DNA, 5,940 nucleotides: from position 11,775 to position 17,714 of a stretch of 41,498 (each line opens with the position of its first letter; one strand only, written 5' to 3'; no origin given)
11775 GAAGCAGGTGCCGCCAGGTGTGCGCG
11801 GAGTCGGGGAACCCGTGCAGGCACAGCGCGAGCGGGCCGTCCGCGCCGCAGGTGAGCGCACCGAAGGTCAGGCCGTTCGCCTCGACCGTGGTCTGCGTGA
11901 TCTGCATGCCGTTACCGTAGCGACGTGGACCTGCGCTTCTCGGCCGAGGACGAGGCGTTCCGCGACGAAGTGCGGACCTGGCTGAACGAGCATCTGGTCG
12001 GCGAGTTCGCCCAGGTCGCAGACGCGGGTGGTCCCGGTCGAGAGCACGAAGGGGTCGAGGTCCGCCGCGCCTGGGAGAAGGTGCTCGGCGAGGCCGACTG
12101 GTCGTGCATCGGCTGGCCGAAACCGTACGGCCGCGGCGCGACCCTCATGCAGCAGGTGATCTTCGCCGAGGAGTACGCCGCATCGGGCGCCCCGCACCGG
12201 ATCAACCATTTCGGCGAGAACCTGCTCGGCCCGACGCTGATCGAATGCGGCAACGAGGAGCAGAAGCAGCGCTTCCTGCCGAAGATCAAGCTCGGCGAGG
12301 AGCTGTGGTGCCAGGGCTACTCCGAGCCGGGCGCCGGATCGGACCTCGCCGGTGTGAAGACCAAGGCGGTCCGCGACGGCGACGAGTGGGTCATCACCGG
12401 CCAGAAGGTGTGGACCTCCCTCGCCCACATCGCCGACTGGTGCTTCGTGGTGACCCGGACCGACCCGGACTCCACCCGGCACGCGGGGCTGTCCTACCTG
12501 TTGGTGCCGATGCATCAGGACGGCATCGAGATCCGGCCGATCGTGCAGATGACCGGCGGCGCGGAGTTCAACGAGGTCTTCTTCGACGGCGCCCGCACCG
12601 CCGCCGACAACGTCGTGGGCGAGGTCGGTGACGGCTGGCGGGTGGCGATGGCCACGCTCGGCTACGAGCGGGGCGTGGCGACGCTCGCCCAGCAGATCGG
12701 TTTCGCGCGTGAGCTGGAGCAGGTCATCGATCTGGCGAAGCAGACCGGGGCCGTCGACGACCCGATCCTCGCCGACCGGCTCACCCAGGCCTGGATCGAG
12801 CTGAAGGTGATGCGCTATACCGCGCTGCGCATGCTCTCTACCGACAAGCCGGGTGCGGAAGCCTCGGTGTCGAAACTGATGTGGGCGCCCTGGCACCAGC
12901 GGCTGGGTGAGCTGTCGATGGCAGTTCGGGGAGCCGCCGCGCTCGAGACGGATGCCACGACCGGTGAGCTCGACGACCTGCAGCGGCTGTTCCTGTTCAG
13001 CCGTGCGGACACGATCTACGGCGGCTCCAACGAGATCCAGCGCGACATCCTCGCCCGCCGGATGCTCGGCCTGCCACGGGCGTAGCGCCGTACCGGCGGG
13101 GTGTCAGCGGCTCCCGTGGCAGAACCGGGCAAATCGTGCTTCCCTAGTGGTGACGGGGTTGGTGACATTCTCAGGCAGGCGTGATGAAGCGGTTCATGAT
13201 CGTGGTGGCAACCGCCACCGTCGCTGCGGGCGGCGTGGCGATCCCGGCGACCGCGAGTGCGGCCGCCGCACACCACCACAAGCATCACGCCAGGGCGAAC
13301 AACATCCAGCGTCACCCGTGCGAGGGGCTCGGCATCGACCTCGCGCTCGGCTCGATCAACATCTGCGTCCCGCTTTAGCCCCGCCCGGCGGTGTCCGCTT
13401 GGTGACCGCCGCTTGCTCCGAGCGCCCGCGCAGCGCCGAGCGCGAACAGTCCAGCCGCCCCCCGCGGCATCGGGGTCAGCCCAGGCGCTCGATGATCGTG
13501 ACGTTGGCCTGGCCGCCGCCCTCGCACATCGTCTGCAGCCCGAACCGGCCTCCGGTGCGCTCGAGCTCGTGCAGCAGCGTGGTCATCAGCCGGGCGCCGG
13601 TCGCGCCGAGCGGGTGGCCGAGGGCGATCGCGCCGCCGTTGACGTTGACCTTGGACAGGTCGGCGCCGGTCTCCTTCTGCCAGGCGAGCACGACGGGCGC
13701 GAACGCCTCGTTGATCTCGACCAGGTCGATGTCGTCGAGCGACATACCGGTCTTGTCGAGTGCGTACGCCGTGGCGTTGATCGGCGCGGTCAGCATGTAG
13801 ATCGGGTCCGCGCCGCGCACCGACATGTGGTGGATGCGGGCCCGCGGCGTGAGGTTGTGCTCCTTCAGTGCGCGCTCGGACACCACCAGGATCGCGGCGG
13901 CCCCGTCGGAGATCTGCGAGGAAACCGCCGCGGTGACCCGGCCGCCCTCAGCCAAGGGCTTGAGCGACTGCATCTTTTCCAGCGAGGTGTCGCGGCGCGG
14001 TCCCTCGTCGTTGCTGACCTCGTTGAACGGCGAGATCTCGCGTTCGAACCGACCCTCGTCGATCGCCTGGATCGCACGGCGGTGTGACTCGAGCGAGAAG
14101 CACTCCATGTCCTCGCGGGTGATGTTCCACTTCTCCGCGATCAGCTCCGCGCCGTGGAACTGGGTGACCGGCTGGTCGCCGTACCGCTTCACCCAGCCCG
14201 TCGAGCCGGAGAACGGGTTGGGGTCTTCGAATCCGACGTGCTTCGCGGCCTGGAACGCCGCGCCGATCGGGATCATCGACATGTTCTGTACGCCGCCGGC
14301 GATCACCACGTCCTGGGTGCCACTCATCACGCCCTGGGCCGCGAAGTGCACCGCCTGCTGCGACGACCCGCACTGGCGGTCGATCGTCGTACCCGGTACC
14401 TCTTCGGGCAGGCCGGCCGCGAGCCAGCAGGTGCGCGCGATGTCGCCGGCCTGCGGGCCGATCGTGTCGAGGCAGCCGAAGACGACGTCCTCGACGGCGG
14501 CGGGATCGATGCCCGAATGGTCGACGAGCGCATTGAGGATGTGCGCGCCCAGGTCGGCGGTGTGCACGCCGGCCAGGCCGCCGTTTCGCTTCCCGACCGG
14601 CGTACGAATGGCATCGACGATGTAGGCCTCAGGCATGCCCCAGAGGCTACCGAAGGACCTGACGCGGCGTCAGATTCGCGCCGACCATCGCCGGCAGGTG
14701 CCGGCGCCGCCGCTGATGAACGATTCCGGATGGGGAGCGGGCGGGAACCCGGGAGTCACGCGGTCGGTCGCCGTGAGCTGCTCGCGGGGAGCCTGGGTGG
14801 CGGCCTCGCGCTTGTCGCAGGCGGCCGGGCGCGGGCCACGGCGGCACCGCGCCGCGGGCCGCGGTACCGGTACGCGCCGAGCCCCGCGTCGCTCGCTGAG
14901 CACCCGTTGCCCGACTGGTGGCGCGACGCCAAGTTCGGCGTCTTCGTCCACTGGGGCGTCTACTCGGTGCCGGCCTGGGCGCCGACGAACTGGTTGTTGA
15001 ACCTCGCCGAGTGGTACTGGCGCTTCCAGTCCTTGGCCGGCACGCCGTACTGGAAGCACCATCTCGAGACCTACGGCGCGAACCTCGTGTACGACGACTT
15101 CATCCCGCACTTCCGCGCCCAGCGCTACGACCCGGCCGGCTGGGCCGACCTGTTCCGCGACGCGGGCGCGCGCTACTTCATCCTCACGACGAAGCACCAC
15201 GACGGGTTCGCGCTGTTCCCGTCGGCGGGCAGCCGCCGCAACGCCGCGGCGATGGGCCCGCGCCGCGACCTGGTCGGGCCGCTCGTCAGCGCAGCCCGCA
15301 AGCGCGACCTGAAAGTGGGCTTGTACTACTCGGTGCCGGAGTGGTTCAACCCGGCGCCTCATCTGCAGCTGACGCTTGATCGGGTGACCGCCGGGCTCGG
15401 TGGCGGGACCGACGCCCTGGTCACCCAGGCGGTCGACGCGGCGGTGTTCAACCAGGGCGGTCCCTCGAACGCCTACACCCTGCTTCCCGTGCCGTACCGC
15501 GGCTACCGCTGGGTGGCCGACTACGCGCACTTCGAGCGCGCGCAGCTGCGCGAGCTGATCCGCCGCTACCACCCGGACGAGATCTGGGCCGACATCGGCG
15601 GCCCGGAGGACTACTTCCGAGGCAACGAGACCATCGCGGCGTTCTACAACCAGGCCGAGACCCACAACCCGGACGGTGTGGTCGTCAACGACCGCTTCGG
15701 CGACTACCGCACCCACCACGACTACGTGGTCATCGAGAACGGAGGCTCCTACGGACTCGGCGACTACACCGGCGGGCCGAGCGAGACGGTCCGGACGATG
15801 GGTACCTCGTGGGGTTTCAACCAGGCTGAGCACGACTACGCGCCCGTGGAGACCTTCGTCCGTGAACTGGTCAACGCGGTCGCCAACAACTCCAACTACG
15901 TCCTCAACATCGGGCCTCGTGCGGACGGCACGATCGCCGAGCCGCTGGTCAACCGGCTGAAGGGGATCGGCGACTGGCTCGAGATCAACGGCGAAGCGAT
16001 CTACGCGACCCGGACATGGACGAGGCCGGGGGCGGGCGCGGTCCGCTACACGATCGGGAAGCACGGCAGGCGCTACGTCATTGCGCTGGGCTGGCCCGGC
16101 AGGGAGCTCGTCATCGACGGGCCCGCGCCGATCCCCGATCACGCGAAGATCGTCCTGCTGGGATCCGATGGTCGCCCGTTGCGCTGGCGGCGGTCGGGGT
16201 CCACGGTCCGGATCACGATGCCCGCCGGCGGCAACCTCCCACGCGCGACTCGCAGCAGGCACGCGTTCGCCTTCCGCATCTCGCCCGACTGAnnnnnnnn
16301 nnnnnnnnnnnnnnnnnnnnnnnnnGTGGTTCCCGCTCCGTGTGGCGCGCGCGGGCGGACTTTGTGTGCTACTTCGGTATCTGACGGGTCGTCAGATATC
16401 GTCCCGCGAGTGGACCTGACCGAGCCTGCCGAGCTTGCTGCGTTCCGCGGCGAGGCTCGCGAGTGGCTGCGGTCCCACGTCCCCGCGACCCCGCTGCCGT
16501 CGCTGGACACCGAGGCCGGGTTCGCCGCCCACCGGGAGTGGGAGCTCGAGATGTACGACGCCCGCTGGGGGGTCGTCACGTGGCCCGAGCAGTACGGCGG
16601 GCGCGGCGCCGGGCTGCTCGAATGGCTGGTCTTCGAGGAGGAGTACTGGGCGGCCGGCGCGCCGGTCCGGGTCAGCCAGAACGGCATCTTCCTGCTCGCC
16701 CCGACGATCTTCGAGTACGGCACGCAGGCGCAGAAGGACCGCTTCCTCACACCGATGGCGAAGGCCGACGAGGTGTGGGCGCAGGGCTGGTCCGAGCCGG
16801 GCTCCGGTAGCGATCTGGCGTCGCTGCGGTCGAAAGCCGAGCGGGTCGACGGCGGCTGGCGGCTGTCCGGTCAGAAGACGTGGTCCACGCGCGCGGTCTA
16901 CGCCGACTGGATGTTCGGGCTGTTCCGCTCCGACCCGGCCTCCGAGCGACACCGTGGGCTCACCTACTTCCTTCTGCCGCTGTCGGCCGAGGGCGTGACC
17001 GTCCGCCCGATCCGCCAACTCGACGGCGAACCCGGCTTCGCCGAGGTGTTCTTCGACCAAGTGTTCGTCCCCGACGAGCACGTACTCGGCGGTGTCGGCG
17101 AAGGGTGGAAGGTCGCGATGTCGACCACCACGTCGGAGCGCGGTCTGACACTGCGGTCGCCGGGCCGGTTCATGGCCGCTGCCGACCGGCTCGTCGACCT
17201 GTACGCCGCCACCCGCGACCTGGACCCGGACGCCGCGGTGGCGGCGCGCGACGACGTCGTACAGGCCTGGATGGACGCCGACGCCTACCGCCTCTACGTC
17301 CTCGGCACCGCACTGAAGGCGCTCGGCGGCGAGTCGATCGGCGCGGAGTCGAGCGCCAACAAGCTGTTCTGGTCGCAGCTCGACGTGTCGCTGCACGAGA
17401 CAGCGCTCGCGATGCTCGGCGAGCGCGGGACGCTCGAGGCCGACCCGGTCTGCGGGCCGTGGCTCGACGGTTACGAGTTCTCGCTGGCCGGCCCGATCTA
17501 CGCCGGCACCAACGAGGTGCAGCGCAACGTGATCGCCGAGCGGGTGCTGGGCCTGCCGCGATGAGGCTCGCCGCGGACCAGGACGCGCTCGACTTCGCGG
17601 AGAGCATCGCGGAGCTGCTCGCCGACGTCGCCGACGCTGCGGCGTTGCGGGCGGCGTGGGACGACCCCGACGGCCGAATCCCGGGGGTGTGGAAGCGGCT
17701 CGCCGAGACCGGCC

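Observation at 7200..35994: One palindromic operator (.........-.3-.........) at five promoter regions: a candidate TetR regulon spanning much of the window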

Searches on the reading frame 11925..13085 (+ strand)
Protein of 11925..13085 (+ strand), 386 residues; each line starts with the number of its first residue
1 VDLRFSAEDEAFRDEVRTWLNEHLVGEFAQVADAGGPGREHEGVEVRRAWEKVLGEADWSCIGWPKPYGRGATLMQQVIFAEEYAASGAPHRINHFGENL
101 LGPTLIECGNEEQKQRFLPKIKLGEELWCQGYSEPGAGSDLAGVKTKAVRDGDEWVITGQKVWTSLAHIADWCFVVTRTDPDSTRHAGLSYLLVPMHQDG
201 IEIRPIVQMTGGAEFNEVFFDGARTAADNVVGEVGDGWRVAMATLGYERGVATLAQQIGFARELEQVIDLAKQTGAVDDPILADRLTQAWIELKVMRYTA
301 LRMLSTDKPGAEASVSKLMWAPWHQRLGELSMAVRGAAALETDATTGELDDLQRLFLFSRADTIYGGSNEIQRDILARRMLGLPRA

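Call 10: search_protein_families(library=pfam, proteins=[window:11925-13085:+])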
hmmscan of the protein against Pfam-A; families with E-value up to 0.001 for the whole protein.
window:11925-13085:+ (386 aa): 3 families
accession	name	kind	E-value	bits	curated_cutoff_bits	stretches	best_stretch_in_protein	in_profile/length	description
PF00441.29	Acyl-CoA_dh_1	-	1.4e-25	90.6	22.4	1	235-381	1-150/150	Acyl-CoA dehydrogenase, C-terminal domain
PF02770.24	Acyl-CoA_dh_M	-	2e-21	76.4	33.3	1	129-221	1-95/97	Acyl-CoA dehydrogenase, middle domain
PF02771.21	Acyl-CoA_dh_N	-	4.1e-16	59.8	22.9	1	7-124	2-112/113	Acyl-CoA dehydrogenase, N-terminal domain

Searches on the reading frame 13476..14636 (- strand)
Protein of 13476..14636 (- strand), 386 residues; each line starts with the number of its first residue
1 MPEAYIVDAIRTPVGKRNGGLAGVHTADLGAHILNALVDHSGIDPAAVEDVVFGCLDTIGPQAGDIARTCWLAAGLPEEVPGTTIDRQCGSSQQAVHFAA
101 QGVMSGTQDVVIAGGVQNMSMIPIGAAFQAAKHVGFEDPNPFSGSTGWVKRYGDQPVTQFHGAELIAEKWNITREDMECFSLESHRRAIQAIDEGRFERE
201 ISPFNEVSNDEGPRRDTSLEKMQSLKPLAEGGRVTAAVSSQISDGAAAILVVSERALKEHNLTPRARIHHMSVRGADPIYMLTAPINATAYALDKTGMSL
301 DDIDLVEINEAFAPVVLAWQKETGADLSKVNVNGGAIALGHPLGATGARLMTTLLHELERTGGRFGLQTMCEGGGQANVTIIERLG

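Call 10: search_protein_families(library=pfam, proteins=[window:13476-14636:-])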
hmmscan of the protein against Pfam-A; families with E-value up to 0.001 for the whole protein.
window:13476-14636:- (386 aa): 4 families
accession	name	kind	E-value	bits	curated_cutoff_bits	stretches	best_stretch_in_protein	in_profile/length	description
PF00108.29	Thiolase_N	-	6.2e-58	196.6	26.4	1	5-254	2-259/260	Thiolase, N-terminal domain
PF02803.24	Thiolase_C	-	9.2e-46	154.9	27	1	263-384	2-123/123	Thiolase, C-terminal domain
PF00109.32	ketoacyl-synt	-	1.5e-06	28.4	20.8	1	82-134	167-219/252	Beta-ketoacyl synthase, N-terminal domain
PF22691.2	Thiolase_C_1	-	0.00063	19.9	28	0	270-324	6-59/144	Thiolase C-terminal domain-like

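Call 42: search_protein_families(library=ncbifam, proteins=[window:13476-14636:-], max_evalue=0.00001)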
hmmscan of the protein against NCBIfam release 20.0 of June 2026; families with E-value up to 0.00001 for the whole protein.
window:13476-14636:- (386 aa): 39 families (the best 25 are shown)
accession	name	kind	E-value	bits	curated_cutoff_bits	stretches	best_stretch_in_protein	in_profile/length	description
NF005865.0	PRK07801.1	equivalog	2.4e-213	708.4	591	1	1-385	1-382/382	acetyl-CoA C-acetyltransferase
NF005077.0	PRK06504.1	subfamily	8.1e-158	525.6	590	1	1-385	1-390/390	acetyl-CoA C-acetyltransferase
TIGR01930.1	AcCoA-C-Actrans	subfamily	1e-126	423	240.55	1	6-383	1-385/385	acetyl-CoA C-acyltransferase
NF005889.0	PRK07850.1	equivalog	1.6e-123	412.6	515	1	1-385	1-387/387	steroid 3-ketoacyl-CoA thiolase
NF006090.0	PRK08242.1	equivalog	1.8e-104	350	514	2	235-385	252-402/402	acetyl-CoA C-acetyltransferase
NF006553.0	PRK09052.1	equivalog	6.5e-102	341.5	567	1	3-385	7-399/399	acetyl-CoA C-acyltransferase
NF004853.0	PRK06205.1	subfamily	4.1e-98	329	551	1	3-384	3-402/404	acetyl-CoA C-acetyltransferase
NF006551.0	PRK09050.1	subfamily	9e-97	324.7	605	1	1-385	1-401/401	3-oxoadipyl-CoA thiolase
TIGR02430.1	pcaF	equivalog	1.8e-94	317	597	1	3-385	2-400/400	3-oxoadipyl-CoA thiolase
NF006510.0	PRK08947.1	equivalog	6.3e-94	315.1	519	1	3-385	3-387/387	acetyl-CoA C-acyltransferase FadA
NF004682.0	PRK06025.1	subfamily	2.9e-92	310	568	2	236-385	268-417/417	acetyl-CoA C-acetyltransferase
NF006552.0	PRK09051.1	subfamily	2.4e-91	306.9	565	1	3-385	5-395/395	beta-ketothiolase BktB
NF005890.0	PRK07851.1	equivalog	4.7e-90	302.5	580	1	1-385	1-405/406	acetyl-CoA C-acetyltransferase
NF005033.0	PRK06445.1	equivalog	5.2e-87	292.5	511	1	22-384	29-394/395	acetyl-CoA C-acetyltransferase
NF005805.0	PRK07661.1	equivalog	3.2e-85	286.4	633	2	207-384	212-390/391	acetyl-CoA C-acetyltransferase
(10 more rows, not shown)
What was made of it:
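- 13476..14636 (-): Target: thiolase, with minus-strand TAGCCT (14644-14649) 7 nt before its ATG. Pfam and NCBIfam PRK07801, 708 bits (calls 10, 42).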

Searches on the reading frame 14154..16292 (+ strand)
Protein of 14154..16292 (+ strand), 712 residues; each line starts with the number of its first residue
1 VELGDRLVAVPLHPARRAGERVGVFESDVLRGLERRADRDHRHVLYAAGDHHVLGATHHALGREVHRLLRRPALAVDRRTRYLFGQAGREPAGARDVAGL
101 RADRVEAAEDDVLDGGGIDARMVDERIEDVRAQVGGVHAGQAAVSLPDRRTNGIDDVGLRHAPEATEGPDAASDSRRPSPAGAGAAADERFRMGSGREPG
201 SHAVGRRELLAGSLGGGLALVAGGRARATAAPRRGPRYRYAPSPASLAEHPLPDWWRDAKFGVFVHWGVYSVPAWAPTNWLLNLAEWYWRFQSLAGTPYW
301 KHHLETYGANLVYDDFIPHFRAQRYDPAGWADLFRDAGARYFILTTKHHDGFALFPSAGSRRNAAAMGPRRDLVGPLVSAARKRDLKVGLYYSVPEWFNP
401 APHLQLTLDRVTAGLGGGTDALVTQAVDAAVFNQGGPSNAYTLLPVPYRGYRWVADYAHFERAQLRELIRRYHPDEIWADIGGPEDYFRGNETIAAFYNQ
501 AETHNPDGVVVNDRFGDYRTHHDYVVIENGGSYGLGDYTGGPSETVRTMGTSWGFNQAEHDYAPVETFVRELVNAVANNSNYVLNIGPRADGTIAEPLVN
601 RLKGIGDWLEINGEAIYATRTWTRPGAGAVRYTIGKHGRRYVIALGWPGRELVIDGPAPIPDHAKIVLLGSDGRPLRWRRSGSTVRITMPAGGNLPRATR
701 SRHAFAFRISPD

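Call 10: search_protein_families(library=pfam, proteins=[window:14154-16292:+])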
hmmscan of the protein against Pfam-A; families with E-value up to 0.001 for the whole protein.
window:14154-16292:+ (712 aa): 2 families
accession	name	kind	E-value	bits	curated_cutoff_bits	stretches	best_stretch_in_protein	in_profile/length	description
PF01120.23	Alpha_L_fucos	-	3.5e-93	313.2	25.2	1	238-614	12-345/345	Alpha-L-fucosidase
PF16757.11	Fucosidase_C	-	2.5e-05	25.2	25.6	1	629-709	8-87/88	Alpha-L-fucosidase C-terminal domain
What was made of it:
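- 14730..16292 (+): Alpha-L-fucosidase with a twin-arginine signal, inserted between two operators. It is a possible passenger or an added target, since the operator lies 56 nt upstream. Pfam 3.5e-93 (call 10).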

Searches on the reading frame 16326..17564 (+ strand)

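Call 10: search_protein_families(library=pfam, proteins=[window:16326-17564:+])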
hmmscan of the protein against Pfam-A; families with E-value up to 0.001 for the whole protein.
window:16326-17564:+ (412 aa): 3 families
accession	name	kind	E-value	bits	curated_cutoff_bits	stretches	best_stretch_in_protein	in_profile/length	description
PF02770.24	Acyl-CoA_dh_M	-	7e-20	71.4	33.3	1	152-246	1-97/97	Acyl-CoA dehydrogenase, middle domain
PF00441.29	Acyl-CoA_dh_1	-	4.2e-16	59.9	22.4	1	258-408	1-150/150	Acyl-CoA dehydrogenase, C-terminal domain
PF02771.21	Acyl-CoA_dh_N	-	6.1e-16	59.2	22.9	1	36-147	3-112/113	Acyl-CoA dehydrogenase, N-terminal domain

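Call 42: search_protein_families(library=ncbifam, proteins=[window:16410-17564:+], max_evalue=0.00001)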
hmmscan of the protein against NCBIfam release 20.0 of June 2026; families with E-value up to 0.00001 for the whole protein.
window:16410-17564:+ (384 aa): 16 families
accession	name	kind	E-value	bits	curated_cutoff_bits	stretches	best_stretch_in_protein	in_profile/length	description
TIGR03204.1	pimC_large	equivalog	4.5e-59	200.3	623.85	1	7-244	6-244/395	pimeloyl-CoA dehydrogenase large subunit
NF045652.1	ProlPCPDhRedW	equivalog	1.1e-25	90.3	650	1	42-382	35-375/376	L-prolyl-[peptidyl-carrier protein] dehydrogenase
NF008997.0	PRK12341.1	equivalog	3.1e-25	89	537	1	42-372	40-369/382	acyl-CoA dehydrogenase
NF053553.1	prodigi_MBC_PigA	equivalog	1.1e-24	87.3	500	1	98-381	98-380/381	prodigiosin MBC biosynthesis dehydrogenase PigA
NF045552.1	GlutCoADH_Des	equivalog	1.2e-24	87.3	470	1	56-353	54-357/387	glutaryl-CoA dehydrogenase Acd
NF043006.1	CyhCrbnylCoADH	equivalog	1.1e-22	80.6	650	1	55-378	51-374/380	cyclohexane-1-carbonyl-CoA dehydrogenase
NF042972.1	AcrlCoAredClosAcrC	equivalog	3e-20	72.2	640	1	32-380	31-377/378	acryloyl-CoA reductase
NF042439.1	SulpropCoADesulf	equivalog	1.4e-18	66.8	600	1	50-381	35-372/379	3-sulfinopropanoyl-CoA desulfinase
NF002885.1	PRK03354.1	equivalog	3.1e-17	62.7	540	1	55-246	53-241/378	crotonobetainyl-CoA dehydrogenase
NF058590.1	AcCoDHFadEBacil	equivalog_domain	2.5e-14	52.7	600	1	58-237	72-250/586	acyl-CoA dehydrogenase FadE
TIGR03207.1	cyc_hxne_CoA_dh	equivalog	6.7e-14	51.4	575.35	1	58-239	51-233/372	cyclohexanecarboxyl-CoA dehydrogenase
NF007000.1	PRK09463.1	subfamily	1.7e-11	43.2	600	1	101-267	137-321/726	acyl-CoA dehydrogenase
NF009586.0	PRK13026.1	subfamily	2.9e-10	39.1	608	1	100-269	171-358/777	acyl-CoA dehydrogenase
NF052270.1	Staph_DH_FadE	equivalog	5.5e-07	28.7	600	1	99-202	116-216/400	acyl-CoA dehydrogenase FadE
TIGR04022.1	sulfur_SfnB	equivalog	1.4e-06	27.5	430.9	1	56-226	50-215/391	SfnB family sulfur acquisition oxidoreductase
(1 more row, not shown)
